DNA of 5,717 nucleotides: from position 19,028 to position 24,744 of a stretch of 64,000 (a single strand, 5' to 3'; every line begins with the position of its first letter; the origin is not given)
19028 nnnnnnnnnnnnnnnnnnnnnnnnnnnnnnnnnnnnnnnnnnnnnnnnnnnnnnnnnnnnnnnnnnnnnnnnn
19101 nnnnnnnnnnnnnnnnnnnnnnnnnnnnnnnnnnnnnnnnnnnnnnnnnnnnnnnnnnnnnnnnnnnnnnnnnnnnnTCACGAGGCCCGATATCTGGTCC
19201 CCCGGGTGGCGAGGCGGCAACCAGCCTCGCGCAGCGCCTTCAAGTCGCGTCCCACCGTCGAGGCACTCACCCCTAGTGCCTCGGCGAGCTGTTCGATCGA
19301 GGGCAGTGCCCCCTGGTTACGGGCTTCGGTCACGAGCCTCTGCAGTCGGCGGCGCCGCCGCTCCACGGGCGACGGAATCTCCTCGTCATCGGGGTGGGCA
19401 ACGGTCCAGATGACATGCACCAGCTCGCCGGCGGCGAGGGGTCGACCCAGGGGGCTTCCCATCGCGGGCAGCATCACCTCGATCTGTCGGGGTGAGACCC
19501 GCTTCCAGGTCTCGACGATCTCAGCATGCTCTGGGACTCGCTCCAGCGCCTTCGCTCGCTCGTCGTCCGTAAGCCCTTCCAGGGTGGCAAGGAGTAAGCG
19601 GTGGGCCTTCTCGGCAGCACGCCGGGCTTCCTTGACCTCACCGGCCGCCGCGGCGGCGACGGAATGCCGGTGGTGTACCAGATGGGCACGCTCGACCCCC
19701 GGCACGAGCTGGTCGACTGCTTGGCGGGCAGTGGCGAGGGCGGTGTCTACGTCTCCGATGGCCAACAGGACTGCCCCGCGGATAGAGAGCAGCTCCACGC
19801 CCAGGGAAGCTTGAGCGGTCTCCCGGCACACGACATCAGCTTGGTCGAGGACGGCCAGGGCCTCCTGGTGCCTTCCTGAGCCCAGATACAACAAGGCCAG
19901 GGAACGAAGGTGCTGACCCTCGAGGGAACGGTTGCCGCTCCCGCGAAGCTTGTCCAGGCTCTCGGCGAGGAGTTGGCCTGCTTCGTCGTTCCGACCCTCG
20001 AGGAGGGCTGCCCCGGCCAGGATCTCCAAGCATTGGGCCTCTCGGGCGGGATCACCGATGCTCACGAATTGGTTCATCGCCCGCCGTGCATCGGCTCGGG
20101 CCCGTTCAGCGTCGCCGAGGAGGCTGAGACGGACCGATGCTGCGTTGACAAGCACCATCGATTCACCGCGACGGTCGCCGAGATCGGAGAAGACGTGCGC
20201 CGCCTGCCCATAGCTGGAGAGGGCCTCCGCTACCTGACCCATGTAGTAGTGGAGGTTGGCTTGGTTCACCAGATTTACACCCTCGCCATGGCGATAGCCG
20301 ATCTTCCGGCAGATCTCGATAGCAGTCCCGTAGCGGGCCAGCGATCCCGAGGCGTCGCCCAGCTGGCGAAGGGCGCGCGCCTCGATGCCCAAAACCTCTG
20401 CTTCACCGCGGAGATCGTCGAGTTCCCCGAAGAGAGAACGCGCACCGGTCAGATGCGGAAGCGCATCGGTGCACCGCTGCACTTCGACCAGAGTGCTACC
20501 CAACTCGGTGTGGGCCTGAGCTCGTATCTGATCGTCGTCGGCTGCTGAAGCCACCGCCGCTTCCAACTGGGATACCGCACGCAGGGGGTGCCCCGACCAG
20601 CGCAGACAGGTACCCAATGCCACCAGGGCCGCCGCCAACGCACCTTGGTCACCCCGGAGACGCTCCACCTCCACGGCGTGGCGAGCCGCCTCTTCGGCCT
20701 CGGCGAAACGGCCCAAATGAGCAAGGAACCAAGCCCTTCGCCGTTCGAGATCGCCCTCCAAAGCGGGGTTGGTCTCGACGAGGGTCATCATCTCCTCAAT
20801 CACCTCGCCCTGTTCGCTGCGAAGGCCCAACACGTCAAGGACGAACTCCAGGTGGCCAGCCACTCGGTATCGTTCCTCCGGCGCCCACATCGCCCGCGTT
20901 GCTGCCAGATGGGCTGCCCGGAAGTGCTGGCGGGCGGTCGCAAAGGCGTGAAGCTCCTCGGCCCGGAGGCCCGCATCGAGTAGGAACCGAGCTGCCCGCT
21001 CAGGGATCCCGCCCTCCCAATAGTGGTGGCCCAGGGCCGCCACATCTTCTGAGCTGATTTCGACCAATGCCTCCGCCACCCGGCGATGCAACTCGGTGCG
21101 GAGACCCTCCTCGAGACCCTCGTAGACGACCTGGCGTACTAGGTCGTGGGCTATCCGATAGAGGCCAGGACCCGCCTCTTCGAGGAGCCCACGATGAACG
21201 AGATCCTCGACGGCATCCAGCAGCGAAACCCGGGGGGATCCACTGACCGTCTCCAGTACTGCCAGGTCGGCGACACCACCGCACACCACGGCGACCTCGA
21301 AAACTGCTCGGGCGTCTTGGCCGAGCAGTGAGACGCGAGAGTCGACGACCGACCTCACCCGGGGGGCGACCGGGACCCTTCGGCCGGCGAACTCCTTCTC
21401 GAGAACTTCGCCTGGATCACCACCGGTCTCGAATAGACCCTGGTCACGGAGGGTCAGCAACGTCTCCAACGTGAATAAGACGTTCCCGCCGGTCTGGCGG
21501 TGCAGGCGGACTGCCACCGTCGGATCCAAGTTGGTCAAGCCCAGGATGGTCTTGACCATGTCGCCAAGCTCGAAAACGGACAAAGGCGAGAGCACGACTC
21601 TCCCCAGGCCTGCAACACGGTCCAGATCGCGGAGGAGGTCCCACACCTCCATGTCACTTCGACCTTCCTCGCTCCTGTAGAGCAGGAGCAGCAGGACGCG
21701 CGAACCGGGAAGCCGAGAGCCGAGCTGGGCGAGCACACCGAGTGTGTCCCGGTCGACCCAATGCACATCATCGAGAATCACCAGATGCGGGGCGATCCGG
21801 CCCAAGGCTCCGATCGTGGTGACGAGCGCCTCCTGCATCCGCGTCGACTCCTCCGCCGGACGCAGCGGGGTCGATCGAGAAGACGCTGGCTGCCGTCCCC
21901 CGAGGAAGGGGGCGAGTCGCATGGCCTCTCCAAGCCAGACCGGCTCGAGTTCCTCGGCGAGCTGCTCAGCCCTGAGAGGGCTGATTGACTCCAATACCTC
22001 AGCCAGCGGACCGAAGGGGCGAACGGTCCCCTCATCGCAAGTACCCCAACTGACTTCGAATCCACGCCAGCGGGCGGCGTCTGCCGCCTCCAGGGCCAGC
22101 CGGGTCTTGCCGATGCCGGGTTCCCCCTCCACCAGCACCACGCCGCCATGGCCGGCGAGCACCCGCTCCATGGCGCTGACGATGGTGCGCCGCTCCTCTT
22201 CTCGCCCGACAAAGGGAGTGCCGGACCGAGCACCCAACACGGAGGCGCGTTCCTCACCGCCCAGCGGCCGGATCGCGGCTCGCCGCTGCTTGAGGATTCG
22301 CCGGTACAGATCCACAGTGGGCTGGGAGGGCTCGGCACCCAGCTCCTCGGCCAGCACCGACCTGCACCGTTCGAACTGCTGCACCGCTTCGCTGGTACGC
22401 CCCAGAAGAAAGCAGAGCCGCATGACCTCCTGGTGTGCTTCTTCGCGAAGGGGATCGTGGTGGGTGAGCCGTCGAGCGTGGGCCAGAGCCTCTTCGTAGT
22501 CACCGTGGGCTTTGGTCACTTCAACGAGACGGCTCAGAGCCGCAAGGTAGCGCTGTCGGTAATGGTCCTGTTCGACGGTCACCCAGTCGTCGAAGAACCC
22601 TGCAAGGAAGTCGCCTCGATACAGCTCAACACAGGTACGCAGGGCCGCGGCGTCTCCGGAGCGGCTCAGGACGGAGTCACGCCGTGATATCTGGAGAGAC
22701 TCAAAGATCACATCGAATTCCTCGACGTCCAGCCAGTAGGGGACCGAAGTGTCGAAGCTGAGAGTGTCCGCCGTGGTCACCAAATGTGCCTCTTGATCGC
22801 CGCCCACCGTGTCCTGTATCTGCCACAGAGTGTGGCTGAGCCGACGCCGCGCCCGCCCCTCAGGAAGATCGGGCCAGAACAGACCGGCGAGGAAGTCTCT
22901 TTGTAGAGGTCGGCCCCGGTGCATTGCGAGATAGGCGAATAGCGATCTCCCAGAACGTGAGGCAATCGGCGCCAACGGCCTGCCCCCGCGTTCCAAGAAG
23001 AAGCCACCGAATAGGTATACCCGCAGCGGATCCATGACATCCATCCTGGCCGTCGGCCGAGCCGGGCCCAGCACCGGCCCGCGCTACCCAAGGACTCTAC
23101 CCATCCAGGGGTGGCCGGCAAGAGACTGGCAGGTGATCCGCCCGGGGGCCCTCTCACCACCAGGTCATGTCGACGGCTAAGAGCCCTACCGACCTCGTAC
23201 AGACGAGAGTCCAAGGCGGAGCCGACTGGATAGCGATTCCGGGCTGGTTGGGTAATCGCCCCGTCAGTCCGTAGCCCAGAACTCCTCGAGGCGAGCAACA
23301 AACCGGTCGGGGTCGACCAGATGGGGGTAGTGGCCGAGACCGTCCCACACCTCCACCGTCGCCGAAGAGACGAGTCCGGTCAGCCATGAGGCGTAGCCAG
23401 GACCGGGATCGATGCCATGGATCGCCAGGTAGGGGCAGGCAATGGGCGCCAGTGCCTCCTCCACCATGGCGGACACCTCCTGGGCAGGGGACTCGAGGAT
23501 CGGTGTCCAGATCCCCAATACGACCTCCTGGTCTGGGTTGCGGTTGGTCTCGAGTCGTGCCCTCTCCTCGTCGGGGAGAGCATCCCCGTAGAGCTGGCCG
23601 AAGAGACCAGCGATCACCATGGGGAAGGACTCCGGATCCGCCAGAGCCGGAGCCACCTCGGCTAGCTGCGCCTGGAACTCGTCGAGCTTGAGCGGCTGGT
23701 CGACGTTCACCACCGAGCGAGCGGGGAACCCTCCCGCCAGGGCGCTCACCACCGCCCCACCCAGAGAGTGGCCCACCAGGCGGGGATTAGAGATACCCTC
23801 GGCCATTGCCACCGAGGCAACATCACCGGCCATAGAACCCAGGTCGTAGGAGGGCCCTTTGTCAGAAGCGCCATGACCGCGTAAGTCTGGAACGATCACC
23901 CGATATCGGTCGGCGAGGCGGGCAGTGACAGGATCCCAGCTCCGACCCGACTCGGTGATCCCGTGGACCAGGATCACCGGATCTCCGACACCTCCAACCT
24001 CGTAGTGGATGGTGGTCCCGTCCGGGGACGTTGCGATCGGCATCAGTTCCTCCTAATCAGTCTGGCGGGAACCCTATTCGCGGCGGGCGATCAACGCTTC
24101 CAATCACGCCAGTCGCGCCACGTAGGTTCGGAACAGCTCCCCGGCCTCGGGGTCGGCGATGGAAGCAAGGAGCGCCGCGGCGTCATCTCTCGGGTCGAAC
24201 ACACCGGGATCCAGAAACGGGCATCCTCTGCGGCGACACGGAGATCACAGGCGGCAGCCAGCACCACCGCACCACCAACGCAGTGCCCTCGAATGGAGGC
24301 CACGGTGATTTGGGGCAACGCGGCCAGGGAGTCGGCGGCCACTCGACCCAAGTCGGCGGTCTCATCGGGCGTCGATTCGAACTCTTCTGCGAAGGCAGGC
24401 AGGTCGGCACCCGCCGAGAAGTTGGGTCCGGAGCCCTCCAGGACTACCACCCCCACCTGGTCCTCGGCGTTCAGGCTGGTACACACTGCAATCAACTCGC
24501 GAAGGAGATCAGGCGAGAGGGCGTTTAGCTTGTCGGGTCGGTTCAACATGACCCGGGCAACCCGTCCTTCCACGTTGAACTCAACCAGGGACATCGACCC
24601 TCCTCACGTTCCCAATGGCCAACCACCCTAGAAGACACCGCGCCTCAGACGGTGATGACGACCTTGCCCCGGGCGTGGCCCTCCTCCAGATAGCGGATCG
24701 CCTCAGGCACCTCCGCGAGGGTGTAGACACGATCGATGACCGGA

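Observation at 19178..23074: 1298-aa AfsR-like regulator carrying DNA-binding domains at both ends (N-terminal SARP/BTAD and C-terminal DeoR-like HTH)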

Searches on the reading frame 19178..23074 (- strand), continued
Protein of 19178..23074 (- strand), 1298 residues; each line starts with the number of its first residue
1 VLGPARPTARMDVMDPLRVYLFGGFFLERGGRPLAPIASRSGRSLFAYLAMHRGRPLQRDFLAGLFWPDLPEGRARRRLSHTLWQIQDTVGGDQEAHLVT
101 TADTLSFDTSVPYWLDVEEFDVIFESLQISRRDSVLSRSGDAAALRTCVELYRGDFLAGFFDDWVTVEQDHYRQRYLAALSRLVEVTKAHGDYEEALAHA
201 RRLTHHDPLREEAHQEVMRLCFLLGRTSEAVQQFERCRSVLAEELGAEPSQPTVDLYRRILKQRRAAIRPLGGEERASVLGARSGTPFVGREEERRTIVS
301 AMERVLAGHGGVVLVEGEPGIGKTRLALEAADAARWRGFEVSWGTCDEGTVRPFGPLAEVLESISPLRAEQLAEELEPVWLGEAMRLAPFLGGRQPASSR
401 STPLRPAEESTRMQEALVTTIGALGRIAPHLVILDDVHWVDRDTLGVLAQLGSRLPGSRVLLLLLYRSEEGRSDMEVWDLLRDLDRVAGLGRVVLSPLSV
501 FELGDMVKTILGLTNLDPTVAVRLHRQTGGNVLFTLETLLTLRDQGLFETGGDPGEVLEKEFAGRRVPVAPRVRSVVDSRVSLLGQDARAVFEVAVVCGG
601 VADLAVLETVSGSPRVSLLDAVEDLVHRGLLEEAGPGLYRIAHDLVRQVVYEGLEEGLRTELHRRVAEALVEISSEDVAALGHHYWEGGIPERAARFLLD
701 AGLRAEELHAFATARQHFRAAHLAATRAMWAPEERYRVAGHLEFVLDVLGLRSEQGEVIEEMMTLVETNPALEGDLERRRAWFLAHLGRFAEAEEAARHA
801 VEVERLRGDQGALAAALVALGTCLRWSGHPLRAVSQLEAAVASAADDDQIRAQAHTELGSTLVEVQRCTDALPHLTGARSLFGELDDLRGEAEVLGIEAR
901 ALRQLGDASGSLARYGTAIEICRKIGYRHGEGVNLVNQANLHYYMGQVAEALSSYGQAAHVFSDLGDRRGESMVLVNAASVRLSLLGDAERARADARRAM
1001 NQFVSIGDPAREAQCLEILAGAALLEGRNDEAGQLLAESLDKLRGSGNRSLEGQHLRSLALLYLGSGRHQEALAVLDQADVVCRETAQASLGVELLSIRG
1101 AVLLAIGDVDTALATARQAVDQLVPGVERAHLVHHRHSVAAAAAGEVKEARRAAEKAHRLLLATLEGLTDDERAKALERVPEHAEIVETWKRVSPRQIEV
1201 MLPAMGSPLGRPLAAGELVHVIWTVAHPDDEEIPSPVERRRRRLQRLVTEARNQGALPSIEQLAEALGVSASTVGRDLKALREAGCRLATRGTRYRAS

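Call 72: find_encoding_contigs(protein=P0170, flank=6000, max_places=1)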
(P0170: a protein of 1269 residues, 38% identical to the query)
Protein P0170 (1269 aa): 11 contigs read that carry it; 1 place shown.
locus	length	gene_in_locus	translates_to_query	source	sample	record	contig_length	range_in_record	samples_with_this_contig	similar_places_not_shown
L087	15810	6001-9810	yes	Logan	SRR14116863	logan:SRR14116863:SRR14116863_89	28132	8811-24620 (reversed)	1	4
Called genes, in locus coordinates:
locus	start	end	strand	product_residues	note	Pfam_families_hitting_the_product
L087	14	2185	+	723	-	PF00395:SLH, PF02369:Big_1 (weak)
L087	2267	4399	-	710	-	PF01757:Acyl_transf_3, PF19040:SGNH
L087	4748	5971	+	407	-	PF00563:EAL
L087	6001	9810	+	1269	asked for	PF03704:BTAD, PF13432:TPR_16 (faint), PF13424:TPR_12 (faint), PF13191:AAA_16, PF08279:HTH_11 (faint), PF08220:HTH_DeoR (weak)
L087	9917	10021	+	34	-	-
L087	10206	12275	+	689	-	PF00082:Peptidase_S8, PF05345:He_PIG, PF26182:Ig_NUP210_5th (faint), PF05345:He_PIG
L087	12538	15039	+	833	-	PF07940:Hepar_II_III_C, PF00395:SLH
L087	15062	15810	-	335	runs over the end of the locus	PF05050:Methyltransf_21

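Call 78: search_protein_families(library=padloc, proteins=[window:19178-23035:-], max_evalue=0.001)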
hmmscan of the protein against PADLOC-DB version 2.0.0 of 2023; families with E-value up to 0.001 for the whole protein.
window:19178-23035:- (1285 aa): 3 families
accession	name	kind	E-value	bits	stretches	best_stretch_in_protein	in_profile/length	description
PDLC01169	TPR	-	6.2e-10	36.9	1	893-995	123-223/252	TPR repeats containing protein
PDLC01720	Csa3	-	0.00042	18.9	1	1194-1272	24-73/118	Csa3_1_CAS-I-II-III-IV-V-VI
PDLC01457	WYL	-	0.0009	16.9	0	1230-1283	5-58/229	"CAS-I,CAS-II,CAS-III,CAS-IV,CAS-V,CAS-VI; associated_signaling"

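Call 89: search_protein_families(library=pfam, proteins=[L001:12207-13247:+, L057:7515-8681:+, L069:10009-11181:+, L028:6632-7918:+, L037:10028-11254:+, L086:6624-8192:+, L087:10206-12275:+], max_evalue=0.01)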
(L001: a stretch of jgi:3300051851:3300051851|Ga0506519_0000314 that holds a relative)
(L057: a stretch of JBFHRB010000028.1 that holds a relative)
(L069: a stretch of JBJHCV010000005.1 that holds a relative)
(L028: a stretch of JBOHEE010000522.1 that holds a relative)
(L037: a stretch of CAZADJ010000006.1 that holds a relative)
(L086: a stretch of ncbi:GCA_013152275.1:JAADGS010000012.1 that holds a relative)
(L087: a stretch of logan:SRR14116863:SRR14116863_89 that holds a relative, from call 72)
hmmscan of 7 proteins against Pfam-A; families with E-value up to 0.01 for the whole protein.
L001:12207-13247:+ (346 aa): 3 families
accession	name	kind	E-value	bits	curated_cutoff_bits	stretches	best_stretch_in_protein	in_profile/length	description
PF02518.31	HATPase_c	-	1.9e-21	77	26.4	1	234-339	1-109/111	Histidine kinase-, DNA gyrase B-, and HSP90-like ATPase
PF00512.31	HisKA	-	6.4e-15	55.4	26.9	1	126-191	2-64/66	His Kinase A (phospho-acceptor) domain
PF13581.12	HATPase_c_2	-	0.004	17.6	27.4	1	241-332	34-122/127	Histidine kinase-like ATPase domain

L057:7515-8681:+ (388 aa): 3 families
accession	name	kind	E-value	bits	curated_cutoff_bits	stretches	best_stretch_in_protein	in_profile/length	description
PF02518.31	HATPase_c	-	2e-19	70.5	26.4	1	248-351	9-110/111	Histidine kinase-, DNA gyrase B-, and HSP90-like ATPase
PF00512.31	HisKA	-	9.6e-09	35.6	26.9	1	131-186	2-55/66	His Kinase A (phospho-acceptor) domain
PF13581.12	HATPase_c_2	-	0.0013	19.2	27.4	1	263-320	53-106/127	Histidine kinase-like ATPase domain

L069:10009-11181:+ (390 aa): 3 families
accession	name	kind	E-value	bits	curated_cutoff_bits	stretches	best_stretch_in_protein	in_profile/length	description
PF02518.31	HATPase_c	-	8.9e-21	74.9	26.4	1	263-373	2-110/111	Histidine kinase-, DNA gyrase B-, and HSP90-like ATPase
PF00512.31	HisKA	-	2.5e-13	50.3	26.9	1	155-221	2-65/66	His Kinase A (phospho-acceptor) domain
PF13581.12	HATPase_c_2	-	1e-05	26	27.4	1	263-346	28-108/127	Histidine kinase-like ATPase domain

L028:6632-7918:+ (428 aa): 3 families
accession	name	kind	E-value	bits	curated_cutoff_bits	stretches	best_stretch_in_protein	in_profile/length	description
PF02518.31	HATPase_c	-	5.9e-22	78.7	26.4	1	305-414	3-110/111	Histidine kinase-, DNA gyrase B-, and HSP90-like ATPase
PF00512.31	HisKA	-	2.1e-12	47.3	26.9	1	196-254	2-58/66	His Kinase A (phospho-acceptor) domain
PF13581.12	HATPase_c_2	-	0.0075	16.7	27.4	0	324-382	48-105/127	Histidine kinase-like ATPase domain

L037:10028-11254:+ (408 aa): 4 families
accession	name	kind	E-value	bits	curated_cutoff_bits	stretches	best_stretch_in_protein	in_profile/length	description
PF02518.31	HATPase_c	-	1.5e-20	74.2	26.4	1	287-396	3-110/111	Histidine kinase-, DNA gyrase B-, and HSP90-like ATPase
PF00512.31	HisKA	-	3.9e-09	36.9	26.9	1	176-233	2-57/66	His Kinase A (phospho-acceptor) domain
PF13581.12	HATPase_c_2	-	3.2e-07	30.8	27.4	1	286-392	28-126/127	Histidine kinase-like ATPase domain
PF13589.12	HATPase_c_3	-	0.0014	19.1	25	1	297-368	10-83/137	Histidine kinase-, DNA gyrase B-, and HSP90-like ATPase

L086:6624-8192:+ (522 aa): 2 families
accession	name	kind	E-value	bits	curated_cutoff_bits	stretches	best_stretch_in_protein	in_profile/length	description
PF00512.31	HisKA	-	2.1e-09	37.7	26.9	1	295-357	2-63/66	His Kinase A (phospho-acceptor) domain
PF02518.31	HATPase_c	-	0.00017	22.4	26.4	1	402-498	2-97/111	Histidine kinase-, DNA gyrase B-, and HSP90-like ATPase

L087:10206-12275:+ (689 aa): 2 families
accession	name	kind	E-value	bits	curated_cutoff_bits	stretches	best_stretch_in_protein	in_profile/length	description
PF00082.27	Peptidase_S8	-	2.3e-36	126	21.8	1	167-399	1-276/288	Subtilase family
PF05345.18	He_PIG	-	8.3e-29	100.3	24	3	608-688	5-95/96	Putative Ig domain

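Call 100: find_related_loci(query=A1, collection=viral_contigs, flank=3000)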
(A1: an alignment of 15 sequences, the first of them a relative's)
Query A1 (1285 aa) in viral_contigs; peptide patterns used: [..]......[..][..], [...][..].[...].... (x = any residue, [..] = any of these).
103 stretches matched a pattern, but none encodes a relative of the query by tblastn (E <= 1e-3).

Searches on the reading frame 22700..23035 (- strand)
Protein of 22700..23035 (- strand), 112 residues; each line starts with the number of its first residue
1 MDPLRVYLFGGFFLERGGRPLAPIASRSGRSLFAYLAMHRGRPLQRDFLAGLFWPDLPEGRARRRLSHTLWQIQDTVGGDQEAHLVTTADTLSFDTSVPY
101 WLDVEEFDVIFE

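Call 69: search_protein_families(library=pfam, proteins=[window:22700-23035:-], max_evalue=0.01)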
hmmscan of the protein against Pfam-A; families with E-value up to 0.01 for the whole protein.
window:22700-23035:- (112 aa): 0 families

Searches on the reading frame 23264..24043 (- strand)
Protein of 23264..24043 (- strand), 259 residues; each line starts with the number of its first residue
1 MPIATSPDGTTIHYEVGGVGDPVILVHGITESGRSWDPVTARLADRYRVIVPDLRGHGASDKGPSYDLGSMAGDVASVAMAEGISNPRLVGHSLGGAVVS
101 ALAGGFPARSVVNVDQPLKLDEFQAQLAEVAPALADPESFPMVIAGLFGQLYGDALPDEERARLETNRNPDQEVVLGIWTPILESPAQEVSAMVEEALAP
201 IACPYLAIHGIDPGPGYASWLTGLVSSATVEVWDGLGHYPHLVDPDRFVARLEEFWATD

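Call 10: search_protein_families(library=pfam, proteins=[window:23264-24043:-], max_evalue=0.001)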
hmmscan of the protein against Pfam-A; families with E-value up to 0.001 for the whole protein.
window:23264-24043:- (259 aa): 3 families
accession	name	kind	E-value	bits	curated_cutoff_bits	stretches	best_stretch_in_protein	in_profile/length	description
PF12697.13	Abhydrolase_6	-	2.3e-23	84.4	26.3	1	23-250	1-216/217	Alpha/beta hydrolase family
PF00561.26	Abhydrolase_1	-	1.1e-18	68.2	25.8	1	22-132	2-116/245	alpha/beta hydrolase fold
PF12146.15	Hydrolase_4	-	1.3e-08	34.9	27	1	23-103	7-94/239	Serine aminopeptidase, S33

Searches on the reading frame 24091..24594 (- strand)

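Call 10: search_protein_families(library=pfam, proteins=[window:24091-24594:-], max_evalue=0.001)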
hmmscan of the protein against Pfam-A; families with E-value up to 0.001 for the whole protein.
window:24091-24594:- (167 aa): 2 families
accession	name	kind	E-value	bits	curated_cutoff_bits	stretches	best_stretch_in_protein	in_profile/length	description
PF00378.25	ECH_1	-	2.1e-25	89.9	27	1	10-129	4-123/251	Enoyl-CoA hydratase/isomerase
PF16113.10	ECH_2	-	1e-17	65.1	27.2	1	13-130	2-123/335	Enoyl-CoA hydratase/isomerase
